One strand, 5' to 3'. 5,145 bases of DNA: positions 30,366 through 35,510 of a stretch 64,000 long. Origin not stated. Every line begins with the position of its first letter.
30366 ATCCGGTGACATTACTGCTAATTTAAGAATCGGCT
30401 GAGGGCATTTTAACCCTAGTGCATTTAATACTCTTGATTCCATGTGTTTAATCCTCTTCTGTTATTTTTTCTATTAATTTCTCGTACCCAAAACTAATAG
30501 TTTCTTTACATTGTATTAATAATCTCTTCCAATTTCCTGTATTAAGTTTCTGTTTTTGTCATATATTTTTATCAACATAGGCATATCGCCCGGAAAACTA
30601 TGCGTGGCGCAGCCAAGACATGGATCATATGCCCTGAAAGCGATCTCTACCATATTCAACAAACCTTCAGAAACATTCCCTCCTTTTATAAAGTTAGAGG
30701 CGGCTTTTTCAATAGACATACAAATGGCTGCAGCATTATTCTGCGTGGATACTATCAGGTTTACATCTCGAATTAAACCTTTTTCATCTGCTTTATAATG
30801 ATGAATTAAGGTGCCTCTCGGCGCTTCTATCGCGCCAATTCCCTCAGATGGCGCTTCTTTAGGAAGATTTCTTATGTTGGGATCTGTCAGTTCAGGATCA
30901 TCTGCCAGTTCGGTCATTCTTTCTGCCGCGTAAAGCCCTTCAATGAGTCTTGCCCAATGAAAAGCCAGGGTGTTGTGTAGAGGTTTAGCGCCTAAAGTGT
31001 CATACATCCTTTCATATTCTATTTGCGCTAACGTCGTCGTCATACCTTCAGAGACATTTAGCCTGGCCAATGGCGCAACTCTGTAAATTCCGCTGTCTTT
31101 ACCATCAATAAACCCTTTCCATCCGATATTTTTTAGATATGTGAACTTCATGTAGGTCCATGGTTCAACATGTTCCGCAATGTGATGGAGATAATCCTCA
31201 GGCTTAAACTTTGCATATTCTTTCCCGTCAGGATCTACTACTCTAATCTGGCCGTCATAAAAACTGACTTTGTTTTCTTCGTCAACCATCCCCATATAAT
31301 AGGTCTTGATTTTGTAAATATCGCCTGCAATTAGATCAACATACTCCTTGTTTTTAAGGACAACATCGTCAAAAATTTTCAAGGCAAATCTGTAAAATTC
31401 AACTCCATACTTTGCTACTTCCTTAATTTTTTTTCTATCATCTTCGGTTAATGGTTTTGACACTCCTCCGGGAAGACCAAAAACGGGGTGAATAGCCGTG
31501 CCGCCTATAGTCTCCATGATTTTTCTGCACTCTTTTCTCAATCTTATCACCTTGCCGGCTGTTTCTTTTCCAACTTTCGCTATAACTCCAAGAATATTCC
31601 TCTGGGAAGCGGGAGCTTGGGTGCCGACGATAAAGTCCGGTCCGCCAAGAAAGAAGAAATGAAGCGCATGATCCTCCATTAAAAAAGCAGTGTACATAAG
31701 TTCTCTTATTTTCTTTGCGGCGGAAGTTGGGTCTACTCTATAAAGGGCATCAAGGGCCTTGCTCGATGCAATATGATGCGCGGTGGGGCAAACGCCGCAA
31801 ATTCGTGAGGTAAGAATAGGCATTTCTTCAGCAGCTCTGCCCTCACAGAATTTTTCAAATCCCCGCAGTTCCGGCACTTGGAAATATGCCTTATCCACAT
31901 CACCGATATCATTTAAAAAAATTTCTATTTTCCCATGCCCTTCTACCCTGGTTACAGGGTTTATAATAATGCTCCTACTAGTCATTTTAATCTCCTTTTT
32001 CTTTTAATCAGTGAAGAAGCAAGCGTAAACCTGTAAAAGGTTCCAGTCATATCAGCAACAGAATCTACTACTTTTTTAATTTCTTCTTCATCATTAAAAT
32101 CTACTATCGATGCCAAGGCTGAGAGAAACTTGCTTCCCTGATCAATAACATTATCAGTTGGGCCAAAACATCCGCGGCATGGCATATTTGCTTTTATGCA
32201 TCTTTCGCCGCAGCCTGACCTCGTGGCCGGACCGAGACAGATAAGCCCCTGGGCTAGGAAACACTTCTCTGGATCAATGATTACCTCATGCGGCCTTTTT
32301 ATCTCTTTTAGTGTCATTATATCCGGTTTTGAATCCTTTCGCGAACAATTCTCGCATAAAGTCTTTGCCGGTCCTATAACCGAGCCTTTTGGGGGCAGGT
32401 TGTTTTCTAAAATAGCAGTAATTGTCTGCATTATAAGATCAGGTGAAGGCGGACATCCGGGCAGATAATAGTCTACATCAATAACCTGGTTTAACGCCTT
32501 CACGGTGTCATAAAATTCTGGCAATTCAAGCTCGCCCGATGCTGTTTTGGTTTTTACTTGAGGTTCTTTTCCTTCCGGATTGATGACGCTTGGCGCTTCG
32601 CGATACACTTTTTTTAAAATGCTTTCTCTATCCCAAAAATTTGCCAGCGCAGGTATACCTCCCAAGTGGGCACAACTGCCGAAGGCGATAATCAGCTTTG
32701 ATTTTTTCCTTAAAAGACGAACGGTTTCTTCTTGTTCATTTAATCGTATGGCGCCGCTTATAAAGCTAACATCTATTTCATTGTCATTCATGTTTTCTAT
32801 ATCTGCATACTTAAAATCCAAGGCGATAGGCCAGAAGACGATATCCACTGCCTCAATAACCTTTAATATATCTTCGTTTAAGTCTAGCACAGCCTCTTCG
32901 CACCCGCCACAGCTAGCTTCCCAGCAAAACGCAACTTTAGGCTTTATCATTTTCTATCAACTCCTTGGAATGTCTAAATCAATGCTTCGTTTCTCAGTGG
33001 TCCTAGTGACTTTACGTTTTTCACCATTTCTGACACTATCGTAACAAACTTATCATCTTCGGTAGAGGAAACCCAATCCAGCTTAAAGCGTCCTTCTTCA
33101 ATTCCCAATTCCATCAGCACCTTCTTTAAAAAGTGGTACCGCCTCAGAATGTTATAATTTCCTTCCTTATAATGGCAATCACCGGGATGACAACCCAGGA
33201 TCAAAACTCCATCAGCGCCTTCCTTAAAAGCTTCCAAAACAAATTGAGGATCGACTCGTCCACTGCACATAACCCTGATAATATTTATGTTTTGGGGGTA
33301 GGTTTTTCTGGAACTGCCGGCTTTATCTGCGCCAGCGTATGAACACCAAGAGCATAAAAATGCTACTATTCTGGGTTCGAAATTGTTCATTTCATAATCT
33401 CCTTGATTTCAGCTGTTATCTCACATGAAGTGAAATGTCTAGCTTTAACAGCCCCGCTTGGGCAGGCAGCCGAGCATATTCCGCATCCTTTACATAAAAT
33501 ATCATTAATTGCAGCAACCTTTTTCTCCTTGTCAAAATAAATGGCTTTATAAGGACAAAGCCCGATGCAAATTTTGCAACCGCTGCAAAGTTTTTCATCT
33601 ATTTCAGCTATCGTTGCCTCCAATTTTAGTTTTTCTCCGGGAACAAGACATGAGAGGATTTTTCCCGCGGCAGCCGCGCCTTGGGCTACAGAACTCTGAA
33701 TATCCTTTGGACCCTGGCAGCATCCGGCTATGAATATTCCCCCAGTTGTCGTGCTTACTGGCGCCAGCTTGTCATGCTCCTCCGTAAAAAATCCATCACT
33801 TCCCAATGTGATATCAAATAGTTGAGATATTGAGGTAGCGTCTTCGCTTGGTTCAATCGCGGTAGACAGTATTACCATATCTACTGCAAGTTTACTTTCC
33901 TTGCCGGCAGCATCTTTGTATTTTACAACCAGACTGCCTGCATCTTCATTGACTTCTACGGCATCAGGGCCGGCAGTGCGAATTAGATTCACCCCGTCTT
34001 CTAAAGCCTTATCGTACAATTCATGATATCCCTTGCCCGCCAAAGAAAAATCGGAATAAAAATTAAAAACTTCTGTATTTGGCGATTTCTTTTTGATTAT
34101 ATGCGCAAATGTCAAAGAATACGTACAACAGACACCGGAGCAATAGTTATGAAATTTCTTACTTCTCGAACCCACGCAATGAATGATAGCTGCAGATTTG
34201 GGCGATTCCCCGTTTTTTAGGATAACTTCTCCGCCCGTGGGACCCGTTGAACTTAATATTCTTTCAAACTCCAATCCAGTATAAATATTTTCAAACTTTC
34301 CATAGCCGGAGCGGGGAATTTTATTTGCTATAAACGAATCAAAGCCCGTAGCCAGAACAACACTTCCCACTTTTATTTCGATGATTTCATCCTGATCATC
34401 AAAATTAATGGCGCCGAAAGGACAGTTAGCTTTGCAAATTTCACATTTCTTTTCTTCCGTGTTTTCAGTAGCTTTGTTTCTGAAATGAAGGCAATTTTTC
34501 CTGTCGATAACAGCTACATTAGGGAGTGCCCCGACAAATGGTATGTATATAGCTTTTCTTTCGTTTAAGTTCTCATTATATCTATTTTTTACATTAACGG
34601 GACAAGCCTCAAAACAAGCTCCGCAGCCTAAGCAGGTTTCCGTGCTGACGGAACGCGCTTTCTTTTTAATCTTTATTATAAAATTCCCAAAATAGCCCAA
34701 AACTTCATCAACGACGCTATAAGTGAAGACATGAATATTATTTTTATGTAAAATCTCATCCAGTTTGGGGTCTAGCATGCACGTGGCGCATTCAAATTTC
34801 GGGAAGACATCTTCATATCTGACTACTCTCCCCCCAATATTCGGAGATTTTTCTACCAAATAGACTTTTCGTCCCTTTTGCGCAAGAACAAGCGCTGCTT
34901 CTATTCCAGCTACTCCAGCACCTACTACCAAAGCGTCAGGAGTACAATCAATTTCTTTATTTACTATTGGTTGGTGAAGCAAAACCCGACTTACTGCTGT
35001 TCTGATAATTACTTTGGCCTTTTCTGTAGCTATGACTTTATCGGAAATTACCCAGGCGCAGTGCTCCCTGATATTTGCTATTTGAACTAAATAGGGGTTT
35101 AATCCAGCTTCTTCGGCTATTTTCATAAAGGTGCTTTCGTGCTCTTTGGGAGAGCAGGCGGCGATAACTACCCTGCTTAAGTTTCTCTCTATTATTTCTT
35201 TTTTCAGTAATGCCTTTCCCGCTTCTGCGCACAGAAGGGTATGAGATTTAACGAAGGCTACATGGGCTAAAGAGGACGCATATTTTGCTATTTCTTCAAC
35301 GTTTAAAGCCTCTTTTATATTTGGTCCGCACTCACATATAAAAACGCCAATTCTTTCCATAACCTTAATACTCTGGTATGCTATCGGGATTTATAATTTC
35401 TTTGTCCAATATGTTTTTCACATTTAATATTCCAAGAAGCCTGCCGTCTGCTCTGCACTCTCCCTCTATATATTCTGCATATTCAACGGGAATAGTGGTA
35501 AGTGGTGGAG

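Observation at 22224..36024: Hdr/Mvh hydrogenase module embedded inside a Wsp-like chemosensory to c-di-GMP gene string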

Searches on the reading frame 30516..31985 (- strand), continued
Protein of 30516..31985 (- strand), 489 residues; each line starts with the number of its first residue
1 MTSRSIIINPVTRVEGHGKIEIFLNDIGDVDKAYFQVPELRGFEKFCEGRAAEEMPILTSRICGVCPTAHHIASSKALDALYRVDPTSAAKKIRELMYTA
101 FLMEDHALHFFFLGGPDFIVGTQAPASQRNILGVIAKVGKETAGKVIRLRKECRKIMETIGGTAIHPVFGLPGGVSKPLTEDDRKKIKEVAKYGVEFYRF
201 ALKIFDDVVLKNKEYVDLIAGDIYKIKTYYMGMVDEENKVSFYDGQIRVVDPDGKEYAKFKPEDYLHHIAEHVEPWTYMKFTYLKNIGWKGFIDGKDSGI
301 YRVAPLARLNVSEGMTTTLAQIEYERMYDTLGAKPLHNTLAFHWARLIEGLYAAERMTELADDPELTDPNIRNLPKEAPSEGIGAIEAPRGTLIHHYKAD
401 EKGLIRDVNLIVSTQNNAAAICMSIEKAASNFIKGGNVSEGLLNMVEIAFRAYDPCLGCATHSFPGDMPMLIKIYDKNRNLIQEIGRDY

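Call 47: search_solved_structures(query=window:30516-31985:-, max_evalue=1e-10)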
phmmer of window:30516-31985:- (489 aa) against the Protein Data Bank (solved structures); distinct sequences matched with E-value up to 1e-10: 67 (the best 60 are shown).
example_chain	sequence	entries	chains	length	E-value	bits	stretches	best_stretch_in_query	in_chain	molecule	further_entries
7t2r_D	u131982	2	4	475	1.8e-121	409.6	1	6-488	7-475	NiFe hydrogenase large subunit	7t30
5odc_F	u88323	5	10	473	2.9e-116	392.4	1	7-479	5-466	Methyl-viologen reducing hydrogenase subunit A | Methyl-viologen reducing hydrogenase, subunit A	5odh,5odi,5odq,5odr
9sw2_F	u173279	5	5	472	8.4e-107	361.2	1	7-484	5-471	F420-non-reducing hydrogenase subunit A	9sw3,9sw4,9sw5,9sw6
9sfi_g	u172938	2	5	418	1e-104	354.4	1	6-430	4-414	Coenzyme F420-reducing hydrogenase, alpha subunit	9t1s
5xf9_D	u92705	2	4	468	4.4e-95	322.6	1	3-462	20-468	NAD-reducing hydrogenase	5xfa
3zfs_A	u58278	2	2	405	7.1e-34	120.7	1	3-188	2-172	F420-REDUCING HYDROGENASE, SUBUNIT ALPHA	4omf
4ci0_A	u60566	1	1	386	5e-33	117.9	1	3-188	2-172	F420-REDUCING HYDROGENASE, SUBUNIT ALPHA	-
6qgt_A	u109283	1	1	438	8e-33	117.3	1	5-218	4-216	F420-reducing hydrogenase, subunit alpha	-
6qgr_A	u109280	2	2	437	9.9e-33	117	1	6-218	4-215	Coenzyme F420 hydrogenase subunit alpha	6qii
5jsu_B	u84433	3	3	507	3.7e-31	111.8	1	5-465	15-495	Periplasmic [NiFeSe] hydrogenase, large subunit, selenocysteine-containing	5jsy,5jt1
9r51_A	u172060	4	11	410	2.1e-30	109.3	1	6-210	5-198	F420-reducing [NiFe]-hydrogenase from Methanothermococcus thermolithotrophicus subunit alp | F420-reducing [NiFe]-hydrogenase from Methanothermococcus thermolit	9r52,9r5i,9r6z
5jsh_B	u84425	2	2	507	1.2e-29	106.8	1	5-465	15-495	Periplasmic [NiFeSe] hydrogenase, large subunit, selenocysteine-containing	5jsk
6rtp_B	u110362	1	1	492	3.5e-29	105.3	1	5-462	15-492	Periplasmic [NiFeSe] hydrogenase, large subunit, selenocysteine-containing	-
3ze6_B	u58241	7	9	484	4.7e-29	104.8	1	5-462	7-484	PERIPLASMIC [NIFESE] HYDROGENASE, LARGE SUBUNIT, SELENOCYS SELENOCYSTEINE-CONTAINING | PERIPLASMIC [NIFESE] HYDROGENASE, LARGE SUBUNIT, SELENOCYSTEINE-CONTAININ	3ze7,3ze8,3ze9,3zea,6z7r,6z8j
2wpn_B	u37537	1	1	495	5.1e-29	104.7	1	5-462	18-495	PERIPLASMIC [NIFESE] HYDROGENASE, LARGE SUBUNIT, SELENOCYSTEINE-CONTAINING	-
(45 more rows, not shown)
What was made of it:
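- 30516..31985 (-): mvhA, [NiFe] hydrogenase large subunit (489 aa). Carries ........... and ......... motifs and a 27-aa C-terminal extension. PDB 7t2r_D 1.8e-121 and 5odc_F 2.9e-116 (call 47).
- On [NiFe] group 3c Mvh hydrogenase / HdrABC complex: PDB 5odc_F scores 2.9e-116 (call 47).
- On Sensory [NiFe] hydrogenase (group 2b type): The best structural relatives are Mvh and bifurcating or NAD-reducing group 3 enzymes (call 47).
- Checked: Best PDB matches are 7t2r_D (1.8e-121) and 5odc_F (2.9e-116) (call 47).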

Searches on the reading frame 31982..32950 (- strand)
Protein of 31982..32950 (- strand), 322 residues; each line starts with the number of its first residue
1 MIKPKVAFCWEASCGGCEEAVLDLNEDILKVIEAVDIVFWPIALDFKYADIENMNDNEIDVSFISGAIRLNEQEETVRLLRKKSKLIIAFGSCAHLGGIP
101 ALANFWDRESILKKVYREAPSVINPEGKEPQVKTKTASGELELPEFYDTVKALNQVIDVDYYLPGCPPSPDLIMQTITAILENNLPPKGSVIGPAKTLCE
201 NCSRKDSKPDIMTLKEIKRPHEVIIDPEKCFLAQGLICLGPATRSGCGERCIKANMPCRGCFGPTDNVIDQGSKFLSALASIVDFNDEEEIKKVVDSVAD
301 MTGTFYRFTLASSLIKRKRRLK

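Call 4: search_protein_families(library=pfam, proteins=[window:31982-32950:-], max_evalue=0.001)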
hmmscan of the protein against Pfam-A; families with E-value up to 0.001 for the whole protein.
window:31982-32950:- (322 aa): 1 family
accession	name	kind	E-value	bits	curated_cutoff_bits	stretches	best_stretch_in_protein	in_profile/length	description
PF01058.29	Oxidored_q6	-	3.4e-27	95.1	27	1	14-179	1-127/128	NADH ubiquinone oxidoreductase, 20 Kd subunit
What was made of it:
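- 31982..32950 (-): mvhG, [NiFe] hydrogenase small subunit (322 aa). Pfam Oxidored_q6 3.4e-27 (call 4).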

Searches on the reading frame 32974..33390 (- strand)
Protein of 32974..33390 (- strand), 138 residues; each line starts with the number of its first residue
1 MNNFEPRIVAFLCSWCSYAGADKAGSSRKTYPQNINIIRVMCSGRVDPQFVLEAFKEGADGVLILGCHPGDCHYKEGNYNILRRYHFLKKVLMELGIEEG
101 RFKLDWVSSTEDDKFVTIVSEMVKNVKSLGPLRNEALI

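Call 4: search_protein_families(library=pfam, proteins=[window:32974-33390:-], max_evalue=0.001)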
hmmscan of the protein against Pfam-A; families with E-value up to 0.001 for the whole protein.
window:32974-33390:- (138 aa): 1 family
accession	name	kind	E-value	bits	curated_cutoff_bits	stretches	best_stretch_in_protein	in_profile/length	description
PF02662.21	FlpD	-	2.7e-53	179.6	22.3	1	8-130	1-123/123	Methyl-viologen-reducing hydrogenase, delta subunit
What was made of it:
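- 32974..33390 (-): mvhD (138 aa). Pfam FlpD 2.7e-53 (call 4).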

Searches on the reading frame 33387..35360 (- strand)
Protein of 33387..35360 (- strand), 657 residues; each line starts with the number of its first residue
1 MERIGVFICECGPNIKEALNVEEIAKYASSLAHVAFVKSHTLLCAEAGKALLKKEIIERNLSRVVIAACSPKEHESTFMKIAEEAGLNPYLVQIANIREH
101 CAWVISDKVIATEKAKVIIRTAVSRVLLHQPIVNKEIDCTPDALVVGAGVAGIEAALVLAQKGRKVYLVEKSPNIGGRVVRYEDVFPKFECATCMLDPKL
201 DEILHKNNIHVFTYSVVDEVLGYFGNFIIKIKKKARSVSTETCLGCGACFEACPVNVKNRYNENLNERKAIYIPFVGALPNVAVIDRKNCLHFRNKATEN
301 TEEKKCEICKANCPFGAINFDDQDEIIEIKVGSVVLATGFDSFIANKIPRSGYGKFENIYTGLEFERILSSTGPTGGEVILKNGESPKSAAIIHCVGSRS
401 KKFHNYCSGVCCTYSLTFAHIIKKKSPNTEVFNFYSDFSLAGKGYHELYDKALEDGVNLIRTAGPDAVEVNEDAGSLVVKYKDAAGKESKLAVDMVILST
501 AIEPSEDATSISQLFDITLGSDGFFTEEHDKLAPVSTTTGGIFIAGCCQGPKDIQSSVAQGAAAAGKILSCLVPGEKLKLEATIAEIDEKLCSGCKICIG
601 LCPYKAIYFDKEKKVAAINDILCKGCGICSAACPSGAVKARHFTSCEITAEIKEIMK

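Call 4: search_protein_families(library=pfam, proteins=[window:33387-35360:-], max_evalue=0.001)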
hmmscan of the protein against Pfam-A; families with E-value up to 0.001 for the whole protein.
window:33387-35360:- (657 aa): 23 families
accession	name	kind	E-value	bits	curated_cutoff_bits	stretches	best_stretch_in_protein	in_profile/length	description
PF00037.32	Fer4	-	7e-17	60.9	21.1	3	238-257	3-22/24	4Fe-4S binding domain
PF13237.11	Fer4_10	-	3.9e-15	55.9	25.5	2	586-634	3-53/53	4Fe-4S dicluster domain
PF13187.11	Fer4_9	-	8.1e-14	51.8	27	1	592-637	2-51/52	4Fe-4S dicluster domain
PF12838.12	Fer4_7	-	8.5e-14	52.2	27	2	592-637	2-52/52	4Fe-4S dicluster domain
PF12837.12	Fer4_6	-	1.2e-12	47.5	25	1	238-257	4-23/24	4Fe-4S binding domain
PF07992.20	Pyr_redox_2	-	4.7e-12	46.4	26.1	1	142-349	2-117/291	Pyridine nucleotide-disulphide oxidoreductase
PF14697.11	Fer4_21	-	6e-11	42.8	35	2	585-638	1-57/59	4Fe-4S dicluster domain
PF13484.11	Fer4_16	-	1.5e-10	42.1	30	1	243-315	2-65/66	4Fe-4S double cluster binding domain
PF25160.1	LdpA_Fe-S-bd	-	8.6e-09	35.5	27.6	2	236-256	21-41/49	LdpA Fe-S cluster-binding domain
PF12831.13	FAD_oxidored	-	5.4e-08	33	27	1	142-179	1-38/416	FAD dependent oxidoreductase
PF13450.12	NAD_binding_8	-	1.1e-07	32.4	21.9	1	145-189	1-43/68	NAD(P)-binding Rossmann-like domain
PF00070.33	Pyr_redox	-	4.4e-07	30.7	22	1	143-176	2-35/82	Pyridine nucleotide-disulphide oxidoreductase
PF00890.30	FAD_binding_2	-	9.2e-07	28.8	20.4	1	142-178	1-37/414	FAD binding domain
PF12797.12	Fer4_2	-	1.8e-06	28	24.5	1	238-255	5-22/22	4Fe-4S binding domain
PF01266.30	DAO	-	3.1e-05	24.1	27.9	1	142-176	1-35/353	FAD dependent oxidoreductase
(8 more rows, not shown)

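Call 48: search_solved_structures(query=window:33387-35360:-, max_evalue=1e-10)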
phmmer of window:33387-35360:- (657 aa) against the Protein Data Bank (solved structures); distinct sequences matched with E-value up to 1e-10: 6.
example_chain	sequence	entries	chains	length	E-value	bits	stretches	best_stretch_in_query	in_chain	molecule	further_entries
5odc_A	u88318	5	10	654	9.5e-172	576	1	3-653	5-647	Heterodisulfide reductase, subunit A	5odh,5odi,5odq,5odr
8rvu_a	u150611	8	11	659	1.1e-168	565.8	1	3-654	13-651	H(2):CoB-CoM heterodisulfide,ferredoxin reductase subunit A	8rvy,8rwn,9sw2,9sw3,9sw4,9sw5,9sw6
8rvv_A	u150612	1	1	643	1.3e-168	565.6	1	3-654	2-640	H(2):CoB-CoM heterodisulfide,ferredoxin reductase subunit A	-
9sfi_A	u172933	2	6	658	4.2e-155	521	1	3-652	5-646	CoB--CoM heterodisulfide reductase iron-sulfur subunit A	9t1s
7bkb_A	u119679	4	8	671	1.3e-145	489.6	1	3-653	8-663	CoB--CoM heterodisulfide reductase iron-sulfur subunit A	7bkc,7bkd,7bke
6tjr_A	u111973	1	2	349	2.9e-34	121.8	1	329-570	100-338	Fumarate reductase/succinate dehydrogenase flavoprotein domain protein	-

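Call 82: search_solved_structures(query=window:33387-35360:-, max_evalue=1e-150, show_alignments=1)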
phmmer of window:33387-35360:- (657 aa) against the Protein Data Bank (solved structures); distinct sequences matched with E-value up to 1e-150: 4.
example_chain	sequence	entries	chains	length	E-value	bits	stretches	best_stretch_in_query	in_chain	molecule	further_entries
5odc_A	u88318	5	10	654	9.5e-172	576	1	3-653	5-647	Heterodisulfide reductase, subunit A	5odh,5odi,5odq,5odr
8rvu_a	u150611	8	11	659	1.1e-168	565.8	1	3-654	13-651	H(2):CoB-CoM heterodisulfide,ferredoxin reductase subunit A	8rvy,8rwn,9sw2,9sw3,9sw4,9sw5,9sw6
8rvv_A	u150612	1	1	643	1.3e-168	565.6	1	3-654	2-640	H(2):CoB-CoM heterodisulfide,ferredoxin reductase subunit A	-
9sfi_A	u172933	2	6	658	4.2e-155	521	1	3-652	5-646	CoB--CoM heterodisulfide reductase iron-sulfur subunit A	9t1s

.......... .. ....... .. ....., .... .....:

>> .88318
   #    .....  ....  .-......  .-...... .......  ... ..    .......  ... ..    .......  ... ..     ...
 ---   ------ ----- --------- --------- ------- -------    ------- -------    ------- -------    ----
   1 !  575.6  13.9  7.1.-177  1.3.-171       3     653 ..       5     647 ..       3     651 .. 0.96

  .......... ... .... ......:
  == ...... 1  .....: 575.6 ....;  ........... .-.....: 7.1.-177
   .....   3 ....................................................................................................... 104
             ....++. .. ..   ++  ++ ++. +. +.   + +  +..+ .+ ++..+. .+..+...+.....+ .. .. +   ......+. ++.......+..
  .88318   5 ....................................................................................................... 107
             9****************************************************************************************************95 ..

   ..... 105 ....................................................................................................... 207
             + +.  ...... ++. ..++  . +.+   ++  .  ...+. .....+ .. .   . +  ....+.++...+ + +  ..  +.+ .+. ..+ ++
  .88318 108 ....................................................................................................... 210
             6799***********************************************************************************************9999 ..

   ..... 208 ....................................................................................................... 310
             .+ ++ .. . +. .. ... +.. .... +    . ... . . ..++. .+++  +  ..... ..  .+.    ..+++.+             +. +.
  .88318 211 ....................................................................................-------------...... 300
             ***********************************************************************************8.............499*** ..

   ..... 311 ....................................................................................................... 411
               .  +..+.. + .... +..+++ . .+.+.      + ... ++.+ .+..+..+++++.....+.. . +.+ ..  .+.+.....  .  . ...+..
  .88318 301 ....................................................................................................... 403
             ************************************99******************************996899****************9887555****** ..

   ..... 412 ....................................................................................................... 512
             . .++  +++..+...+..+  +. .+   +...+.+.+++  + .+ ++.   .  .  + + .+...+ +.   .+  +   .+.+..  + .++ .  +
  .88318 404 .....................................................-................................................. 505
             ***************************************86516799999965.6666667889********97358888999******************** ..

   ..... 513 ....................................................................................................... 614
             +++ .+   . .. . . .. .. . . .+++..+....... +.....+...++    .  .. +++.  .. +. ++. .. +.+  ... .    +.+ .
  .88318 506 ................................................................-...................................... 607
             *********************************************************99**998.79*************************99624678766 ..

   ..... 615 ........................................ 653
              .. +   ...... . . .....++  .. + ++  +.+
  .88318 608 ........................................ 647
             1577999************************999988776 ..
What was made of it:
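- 33387..35360 (-): hdrA (657 aa), of the TusA-linked subfamily. PDB 5odc_A E 9.5e-172, colinear over residues 3-653 (calls 48, 82).
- On [NiFe] group 3c Mvh hydrogenase / HdrABC complex: PDB 5odc_A scores 9.5e-172, with residues 3-653 aligned to 5-647 (call 82).
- Closest known: MvhADG-HdrABC electron-bifurcating complex of methanogens. Same: HdrA, MvhD, MvhG and MvhA are full-length and strongly similar (HdrA 9.5e-172, MvhA 2.9e-116; calls 47, 48, 82).
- Checked: It is colinear with PDB 5odc_A over residues 3-653 (E 9.5e-172; calls 48, 82).
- Tried and rejected: C101 is shared with methanogen HdrA (call 82), so it is not specific.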
